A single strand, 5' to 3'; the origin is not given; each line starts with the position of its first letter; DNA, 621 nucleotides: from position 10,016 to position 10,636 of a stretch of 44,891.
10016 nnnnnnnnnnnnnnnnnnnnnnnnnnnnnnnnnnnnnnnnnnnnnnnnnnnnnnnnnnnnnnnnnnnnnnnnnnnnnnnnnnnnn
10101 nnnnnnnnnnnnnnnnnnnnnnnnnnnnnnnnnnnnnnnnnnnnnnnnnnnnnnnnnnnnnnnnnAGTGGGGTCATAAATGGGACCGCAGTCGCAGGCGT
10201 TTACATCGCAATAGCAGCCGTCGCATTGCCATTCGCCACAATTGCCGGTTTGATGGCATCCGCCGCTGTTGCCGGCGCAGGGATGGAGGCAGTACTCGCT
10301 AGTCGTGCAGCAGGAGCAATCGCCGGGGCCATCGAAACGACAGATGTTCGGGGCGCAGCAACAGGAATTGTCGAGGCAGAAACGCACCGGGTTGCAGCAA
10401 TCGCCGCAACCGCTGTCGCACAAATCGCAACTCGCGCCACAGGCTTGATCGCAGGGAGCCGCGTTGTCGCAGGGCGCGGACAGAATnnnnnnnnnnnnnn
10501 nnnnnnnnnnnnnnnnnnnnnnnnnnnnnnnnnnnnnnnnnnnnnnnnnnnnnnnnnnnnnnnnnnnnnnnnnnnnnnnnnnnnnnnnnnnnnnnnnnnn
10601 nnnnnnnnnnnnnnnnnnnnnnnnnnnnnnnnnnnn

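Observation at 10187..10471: Extremely cysteine-rich module (25 Cys in ~95 residues) fused to the N-terminus of the giant beta-barrel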

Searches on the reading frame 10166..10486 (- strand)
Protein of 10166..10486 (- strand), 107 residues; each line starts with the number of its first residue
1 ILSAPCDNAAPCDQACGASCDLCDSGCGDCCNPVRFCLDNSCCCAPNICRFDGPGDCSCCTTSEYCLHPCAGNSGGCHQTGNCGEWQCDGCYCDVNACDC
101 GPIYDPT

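Call 7: search_protein_families(library=pfam, proteins=[window:10181-10477:-], max_evalue=10)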
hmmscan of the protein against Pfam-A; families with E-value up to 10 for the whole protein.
seq(99 aa): 0 families

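Call 27: search_solved_structures(query=A2, max_evalue=10, show_alignments=2)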
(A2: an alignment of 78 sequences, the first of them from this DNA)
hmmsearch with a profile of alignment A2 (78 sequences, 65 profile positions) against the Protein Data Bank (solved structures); distinct sequences matched with E-value up to 10: 3.
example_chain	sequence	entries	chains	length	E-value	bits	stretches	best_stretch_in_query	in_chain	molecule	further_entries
1ce3_A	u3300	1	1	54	0.35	14.5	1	8-56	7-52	API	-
1fyb_A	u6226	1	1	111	0.75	13.4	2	8-56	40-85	PROTEINASE INHIBITOR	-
1eq9_A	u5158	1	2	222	1.2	12.8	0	14-42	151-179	CHYMOTRYPSIN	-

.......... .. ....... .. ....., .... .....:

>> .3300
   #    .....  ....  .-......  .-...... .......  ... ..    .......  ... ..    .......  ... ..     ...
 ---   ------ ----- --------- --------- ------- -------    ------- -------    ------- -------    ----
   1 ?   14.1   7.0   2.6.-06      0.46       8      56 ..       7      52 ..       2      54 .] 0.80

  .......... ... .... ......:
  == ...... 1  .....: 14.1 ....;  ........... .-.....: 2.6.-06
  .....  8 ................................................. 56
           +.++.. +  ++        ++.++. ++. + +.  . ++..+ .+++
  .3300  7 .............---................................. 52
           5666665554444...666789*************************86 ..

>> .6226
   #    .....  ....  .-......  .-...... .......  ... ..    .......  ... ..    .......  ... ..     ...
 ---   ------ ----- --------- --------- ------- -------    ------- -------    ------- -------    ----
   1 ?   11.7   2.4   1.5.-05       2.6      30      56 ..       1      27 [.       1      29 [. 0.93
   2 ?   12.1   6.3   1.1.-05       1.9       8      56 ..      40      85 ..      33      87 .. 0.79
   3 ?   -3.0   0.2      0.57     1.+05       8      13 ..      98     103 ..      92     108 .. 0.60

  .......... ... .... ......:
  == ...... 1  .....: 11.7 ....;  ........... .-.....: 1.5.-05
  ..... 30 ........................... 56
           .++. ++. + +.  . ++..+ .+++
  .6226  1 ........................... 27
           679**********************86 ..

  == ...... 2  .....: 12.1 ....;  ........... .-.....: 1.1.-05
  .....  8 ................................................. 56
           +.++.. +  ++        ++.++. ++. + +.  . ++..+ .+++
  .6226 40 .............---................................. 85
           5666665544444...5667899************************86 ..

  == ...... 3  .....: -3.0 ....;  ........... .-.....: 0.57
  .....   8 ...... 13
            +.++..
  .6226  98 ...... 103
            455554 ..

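Call 33: search_protein_representatives(alignment_id=A2)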
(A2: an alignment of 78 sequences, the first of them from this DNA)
Query: 78 sequences, 65 profile positions. Proteins with E-value up to 0.001 (for the whole library): 14; up to 1e-10: 7; up to 1e-30: 0. The best 14 are listed.
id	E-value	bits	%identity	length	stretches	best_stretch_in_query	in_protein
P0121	2.4e-24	101.5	-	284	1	2-64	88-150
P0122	2.2e-23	98.5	-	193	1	1-65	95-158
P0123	6.3e-22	93.8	-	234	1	3-65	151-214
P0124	2.4e-21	91.9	-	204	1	2-64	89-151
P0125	3.9e-21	91.3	-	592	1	1-63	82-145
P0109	1.6e-20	89.3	-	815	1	1-65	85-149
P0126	1.0e-10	57.9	-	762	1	2-63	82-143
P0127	1.1e-10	57.8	-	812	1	1-64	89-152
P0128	3.0e-10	56.4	-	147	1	1-54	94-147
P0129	7.0e-10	55.2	-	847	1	3-65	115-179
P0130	4.2e-09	52.7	-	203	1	23-63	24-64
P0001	1.4e-07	47.8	-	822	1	6-62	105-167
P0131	4.1e-07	46.4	-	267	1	36-65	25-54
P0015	9.0e-05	38.9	-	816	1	6-64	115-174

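Call 56: predict_structure(alignment_id=A2)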
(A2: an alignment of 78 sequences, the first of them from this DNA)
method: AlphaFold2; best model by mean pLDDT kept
length: 107 residues; sequences in the alignment: 78
mean_pLDDT: 52.3   pTM: 0.37
mean pLDDT of the five models: 52.3, 50.9, 49.6, 47.3, 46.4
residues with pLDDT >= 90: 0; 70-90: 11; 50-70: 50; < 50: 46
segments of 3 or more residues with pLDDT < 50: 1-28, 38-42, 96-107
pLDDT, mean of each block of 10 residues (from residue 1): 38 40 43 56 54 55 59 68 67 50 41
secondary structure, 60 per line:
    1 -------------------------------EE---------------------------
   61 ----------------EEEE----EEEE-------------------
elements in order: E77-80 E85-88

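Call 58: search_protein_families(library=ncbifam, proteins=[window:10166-10486:-], max_evalue=10)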
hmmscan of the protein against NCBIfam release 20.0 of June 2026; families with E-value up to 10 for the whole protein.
seq(107 aa): 0 families
